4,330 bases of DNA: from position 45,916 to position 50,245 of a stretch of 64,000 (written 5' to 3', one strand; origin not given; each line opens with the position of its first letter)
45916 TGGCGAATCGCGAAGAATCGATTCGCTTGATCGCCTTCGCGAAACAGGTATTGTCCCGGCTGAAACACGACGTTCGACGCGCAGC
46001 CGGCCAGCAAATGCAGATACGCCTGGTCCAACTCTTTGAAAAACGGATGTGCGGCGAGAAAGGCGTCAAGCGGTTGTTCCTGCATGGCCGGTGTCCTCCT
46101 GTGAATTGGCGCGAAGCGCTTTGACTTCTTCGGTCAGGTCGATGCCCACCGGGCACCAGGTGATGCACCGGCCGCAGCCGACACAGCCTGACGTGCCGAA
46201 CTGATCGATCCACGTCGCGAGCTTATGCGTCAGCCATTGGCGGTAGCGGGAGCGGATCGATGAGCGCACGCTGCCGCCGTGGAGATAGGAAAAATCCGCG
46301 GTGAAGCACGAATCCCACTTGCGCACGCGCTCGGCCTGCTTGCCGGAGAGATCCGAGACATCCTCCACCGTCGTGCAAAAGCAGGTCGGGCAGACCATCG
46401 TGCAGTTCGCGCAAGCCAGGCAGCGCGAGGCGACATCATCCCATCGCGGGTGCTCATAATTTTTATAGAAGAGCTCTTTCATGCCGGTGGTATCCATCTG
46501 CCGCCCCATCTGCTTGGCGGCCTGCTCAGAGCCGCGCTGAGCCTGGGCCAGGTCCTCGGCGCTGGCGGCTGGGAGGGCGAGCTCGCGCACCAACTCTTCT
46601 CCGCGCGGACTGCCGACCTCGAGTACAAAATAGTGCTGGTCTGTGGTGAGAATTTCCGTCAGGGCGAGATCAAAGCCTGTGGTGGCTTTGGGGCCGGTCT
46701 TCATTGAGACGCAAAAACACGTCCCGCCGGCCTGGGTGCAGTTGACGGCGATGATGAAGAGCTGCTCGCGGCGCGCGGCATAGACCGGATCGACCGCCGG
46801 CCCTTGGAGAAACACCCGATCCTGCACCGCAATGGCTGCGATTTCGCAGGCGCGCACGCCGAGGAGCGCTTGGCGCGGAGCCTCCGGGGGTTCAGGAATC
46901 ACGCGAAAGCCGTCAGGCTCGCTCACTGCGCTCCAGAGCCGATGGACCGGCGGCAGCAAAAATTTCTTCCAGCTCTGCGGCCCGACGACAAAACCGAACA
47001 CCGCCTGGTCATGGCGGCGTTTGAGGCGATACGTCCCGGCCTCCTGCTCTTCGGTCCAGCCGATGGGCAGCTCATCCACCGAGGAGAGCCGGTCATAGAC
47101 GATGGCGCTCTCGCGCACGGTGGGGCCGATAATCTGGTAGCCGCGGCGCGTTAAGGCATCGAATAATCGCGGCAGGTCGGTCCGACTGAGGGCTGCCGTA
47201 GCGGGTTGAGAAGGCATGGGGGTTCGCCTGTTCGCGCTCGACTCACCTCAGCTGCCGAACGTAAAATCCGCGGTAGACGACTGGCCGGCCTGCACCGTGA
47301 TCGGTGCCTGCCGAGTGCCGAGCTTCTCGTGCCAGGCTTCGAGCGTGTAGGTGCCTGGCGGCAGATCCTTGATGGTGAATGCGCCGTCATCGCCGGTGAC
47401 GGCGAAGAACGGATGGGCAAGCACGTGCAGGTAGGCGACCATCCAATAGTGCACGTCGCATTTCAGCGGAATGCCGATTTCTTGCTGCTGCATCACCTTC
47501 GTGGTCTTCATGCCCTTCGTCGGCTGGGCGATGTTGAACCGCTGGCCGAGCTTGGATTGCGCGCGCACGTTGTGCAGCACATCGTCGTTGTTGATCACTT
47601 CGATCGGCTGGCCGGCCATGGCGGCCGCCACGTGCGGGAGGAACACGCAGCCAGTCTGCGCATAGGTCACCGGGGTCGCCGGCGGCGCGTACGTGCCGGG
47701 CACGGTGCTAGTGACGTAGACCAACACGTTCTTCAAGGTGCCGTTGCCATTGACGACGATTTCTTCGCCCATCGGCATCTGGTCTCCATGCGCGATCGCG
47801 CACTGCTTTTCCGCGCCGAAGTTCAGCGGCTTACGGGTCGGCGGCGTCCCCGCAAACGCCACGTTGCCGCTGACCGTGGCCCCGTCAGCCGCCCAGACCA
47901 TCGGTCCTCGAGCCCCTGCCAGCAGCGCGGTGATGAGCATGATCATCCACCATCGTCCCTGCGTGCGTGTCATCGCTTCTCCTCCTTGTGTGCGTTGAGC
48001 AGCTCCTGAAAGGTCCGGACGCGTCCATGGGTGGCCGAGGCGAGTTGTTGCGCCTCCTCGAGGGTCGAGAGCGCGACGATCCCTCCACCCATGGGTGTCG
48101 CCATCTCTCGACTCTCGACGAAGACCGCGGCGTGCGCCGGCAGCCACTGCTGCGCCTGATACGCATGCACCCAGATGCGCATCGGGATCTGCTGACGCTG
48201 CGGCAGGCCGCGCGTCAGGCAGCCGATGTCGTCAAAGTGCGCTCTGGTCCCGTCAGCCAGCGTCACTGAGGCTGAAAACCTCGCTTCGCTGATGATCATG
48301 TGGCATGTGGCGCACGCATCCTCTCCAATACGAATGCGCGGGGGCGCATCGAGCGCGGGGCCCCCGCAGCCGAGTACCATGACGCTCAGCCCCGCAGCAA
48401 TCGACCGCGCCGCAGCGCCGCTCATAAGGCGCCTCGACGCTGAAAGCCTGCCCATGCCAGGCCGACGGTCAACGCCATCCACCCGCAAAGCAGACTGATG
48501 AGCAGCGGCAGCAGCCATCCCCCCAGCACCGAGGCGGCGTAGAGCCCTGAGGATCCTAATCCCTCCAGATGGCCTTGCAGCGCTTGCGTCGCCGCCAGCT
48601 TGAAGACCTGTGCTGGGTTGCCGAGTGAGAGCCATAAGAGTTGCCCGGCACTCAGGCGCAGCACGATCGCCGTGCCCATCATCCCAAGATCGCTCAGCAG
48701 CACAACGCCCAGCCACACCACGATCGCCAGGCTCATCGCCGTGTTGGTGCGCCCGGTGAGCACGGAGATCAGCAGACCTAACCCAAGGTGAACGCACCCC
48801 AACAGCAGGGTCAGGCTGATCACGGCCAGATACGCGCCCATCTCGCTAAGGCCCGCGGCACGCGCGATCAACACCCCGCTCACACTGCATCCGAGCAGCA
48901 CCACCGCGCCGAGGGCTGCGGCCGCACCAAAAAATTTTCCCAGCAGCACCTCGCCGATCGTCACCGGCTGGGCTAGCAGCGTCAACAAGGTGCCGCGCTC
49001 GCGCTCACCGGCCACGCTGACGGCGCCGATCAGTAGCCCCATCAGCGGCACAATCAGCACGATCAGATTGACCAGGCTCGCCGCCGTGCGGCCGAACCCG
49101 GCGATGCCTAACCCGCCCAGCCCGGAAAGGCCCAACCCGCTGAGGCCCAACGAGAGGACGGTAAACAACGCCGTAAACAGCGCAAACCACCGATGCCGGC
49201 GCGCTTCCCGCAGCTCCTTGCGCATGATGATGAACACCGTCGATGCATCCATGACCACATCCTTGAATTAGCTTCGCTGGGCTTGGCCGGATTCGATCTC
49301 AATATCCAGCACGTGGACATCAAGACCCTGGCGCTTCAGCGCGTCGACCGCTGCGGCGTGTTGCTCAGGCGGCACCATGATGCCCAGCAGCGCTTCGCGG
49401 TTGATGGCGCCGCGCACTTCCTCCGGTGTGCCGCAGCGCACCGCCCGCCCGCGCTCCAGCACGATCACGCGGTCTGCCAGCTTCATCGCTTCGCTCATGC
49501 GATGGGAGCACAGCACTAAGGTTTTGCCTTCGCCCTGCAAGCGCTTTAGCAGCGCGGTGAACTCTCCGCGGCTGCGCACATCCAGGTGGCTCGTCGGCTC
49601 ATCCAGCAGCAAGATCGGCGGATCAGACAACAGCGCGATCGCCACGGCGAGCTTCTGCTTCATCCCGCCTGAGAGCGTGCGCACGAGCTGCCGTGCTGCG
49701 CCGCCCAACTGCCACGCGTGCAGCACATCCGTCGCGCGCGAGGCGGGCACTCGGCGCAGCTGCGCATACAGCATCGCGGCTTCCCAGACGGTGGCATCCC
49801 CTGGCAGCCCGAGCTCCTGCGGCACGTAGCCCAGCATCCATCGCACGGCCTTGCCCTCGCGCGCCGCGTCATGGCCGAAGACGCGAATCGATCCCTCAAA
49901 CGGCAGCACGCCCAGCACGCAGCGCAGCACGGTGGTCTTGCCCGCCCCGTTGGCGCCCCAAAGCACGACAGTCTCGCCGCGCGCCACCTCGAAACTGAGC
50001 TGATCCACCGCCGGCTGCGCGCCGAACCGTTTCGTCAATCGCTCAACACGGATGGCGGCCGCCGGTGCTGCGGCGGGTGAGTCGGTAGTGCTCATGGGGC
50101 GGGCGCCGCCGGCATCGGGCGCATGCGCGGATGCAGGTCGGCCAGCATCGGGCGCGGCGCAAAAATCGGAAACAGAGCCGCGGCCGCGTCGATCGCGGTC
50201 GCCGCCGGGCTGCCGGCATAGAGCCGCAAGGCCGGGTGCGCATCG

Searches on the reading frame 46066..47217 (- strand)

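Call 24: search_protein_families(library=pfam, proteins=[window:46066-47217:-], max_evalue=0.00001)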
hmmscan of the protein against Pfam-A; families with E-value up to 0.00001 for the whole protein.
window:46066-47217:- (383 aa): 5 families
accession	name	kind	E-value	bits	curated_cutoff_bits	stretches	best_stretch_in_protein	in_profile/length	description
PF17179.9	Fer4_22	-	9.9e-35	119.7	27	1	265-359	1-95/95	4Fe-4S dicluster domain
PF13534.11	Fer4_17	-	1.8e-06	28.8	22.2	0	246-278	26-58/61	4Fe-4S dicluster domain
PF13183.11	Fer4_8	-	2.2e-06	28.5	27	0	263-359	2-68/68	4Fe-4S dicluster domain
PF12797.12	Fer4_2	-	3.4e-06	27.1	24.5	0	343-357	8-22/22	4Fe-4S binding domain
PF14697.11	Fer4_21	-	5.2e-06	26.9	35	0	342-357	38-53/59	4Fe-4S dicluster domain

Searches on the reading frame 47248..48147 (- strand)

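Call 24: search_protein_families(library=pfam, proteins=[window:47248-48147:-], max_evalue=0.00001)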
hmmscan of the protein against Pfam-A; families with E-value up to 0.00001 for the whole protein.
window:47248-48147:- (299 aa): 2 families
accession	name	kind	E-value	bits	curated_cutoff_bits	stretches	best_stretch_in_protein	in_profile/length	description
PF13620.12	CarboxypepD_reg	-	1.5e-09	38.5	32.3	1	249-296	32-80/82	Carboxypeptidase regulatory-like domain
PF14686.12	fn3_3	-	2.6e-07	30.7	24.4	1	248-292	28-74/75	Polysaccharide lyase family 4, domain II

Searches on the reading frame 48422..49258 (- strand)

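Call 25: search_protein_families(library=ncbifam, proteins=[window:48422-49258:-], max_evalue=0.00001)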
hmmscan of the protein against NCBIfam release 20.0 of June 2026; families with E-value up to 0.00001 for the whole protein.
window:48422-49258:- (278 aa): 1 family
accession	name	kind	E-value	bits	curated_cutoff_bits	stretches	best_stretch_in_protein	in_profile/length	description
TIGR03518.1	ABC_perm_GldF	equivalog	6.7e-06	26.3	288.5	0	68-189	56-180/240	gliding motility-associated ABC transporter permease subunit GldF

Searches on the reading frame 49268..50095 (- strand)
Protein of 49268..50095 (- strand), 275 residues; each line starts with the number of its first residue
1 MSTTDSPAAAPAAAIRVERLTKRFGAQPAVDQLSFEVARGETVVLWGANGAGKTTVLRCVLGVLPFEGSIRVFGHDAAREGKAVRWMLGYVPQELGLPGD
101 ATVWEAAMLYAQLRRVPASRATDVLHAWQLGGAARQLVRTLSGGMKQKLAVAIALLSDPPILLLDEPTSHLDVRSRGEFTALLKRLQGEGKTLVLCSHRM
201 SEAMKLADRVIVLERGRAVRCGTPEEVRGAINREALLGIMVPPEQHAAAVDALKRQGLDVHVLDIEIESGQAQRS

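Call 25: search_protein_families(library=ncbifam, proteins=[window:49268-50095:-], max_evalue=0.00001)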
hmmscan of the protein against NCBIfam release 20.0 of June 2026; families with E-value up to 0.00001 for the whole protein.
window:49268-50095:- (275 aa): 186 families (the best 25 are shown)
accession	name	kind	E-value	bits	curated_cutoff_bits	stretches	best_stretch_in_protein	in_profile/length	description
TIGR01188.1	drrA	subfamily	5.9e-53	180.1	312.45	1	22-237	1-221/302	daunorubicin resistance ABC transporter, ATP-binding protein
NF010059.0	PRK13536.1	equivalog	8.6e-44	149.7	549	1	5-227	34-261/342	nodulation factor ABC transporter ATP-binding protein NodI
NF010060.0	PRK13537.1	equivalog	2.5e-43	148.1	521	1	5-227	6-233/314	nodulation factor ABC transporter ATP-binding protein NodI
NF033858.1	ABC2_perm_RbbA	equivalog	1.4e-42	145.7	1050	1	10-236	262-493/909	ribosome-associated ATPase/putative transporter RbbA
TIGR03864.1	PQQ_ABC_ATP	hypoth_equivalog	2.6e-42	144.9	302.25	1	14-235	1-227/236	ABC transporter, ATP-binding subunit, PQQ-dependent alcohol dehydrogenase system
TIGR01288.1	nodI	equivalog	1.5e-39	135.8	424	1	14-226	4-221/303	nodulation factor ABC transporter ATP-binding protein NodI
TIGR03522.1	GldA_ABC_ATP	equivalog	3.5e-37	128.5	402.6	1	14-232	2-224/301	gliding motility-associated ABC transporter ATP-binding subunit GldA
TIGR00968.1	3a0106s01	subfamily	7.6e-37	127.1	342.75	1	15-229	1-220/237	sulfate ABC transporter ATP-binding protein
TIGR03375.1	type_I_sec_LssB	subfamily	8.1e-36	123.5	693.1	1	26-230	479-691/696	type I secretion system permease/ATPase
TIGR01186.1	proV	subfamily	1.1e-35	123.5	326.6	1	23-227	2-217/363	betaine/proline/choline family ABC transporter ATP-binding protein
TIGR03265.1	PhnT2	equivalog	2.1e-35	122.6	457.7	1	13-227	3-222/353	putative 2-aminoethylphosphonate ABC transporter ATP-binding protein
NF006987.0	PRK09452.1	equivalog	1.6e-34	119.2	482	1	13-227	16-235/378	spermidine/putrescine ABC transporter ATP-binding protein PotA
TIGR03740.1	galliderm_ABC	subfamily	4.6e-34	118.1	309.75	1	16-217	2-201/223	lantibiotic protection ABC transporter ATP-binding subunit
TIGR04520.1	ECF_ATPase_1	equivalog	6.3e-34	117.6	315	1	16-261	2-255/269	energy-coupling factor transporter ATPase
TIGR03258.1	PhnT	equivalog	1.8e-33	116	499.15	1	7-227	1-227/359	2-aminoethylphosphonate ABC transport system ATP-binding subunit PhnT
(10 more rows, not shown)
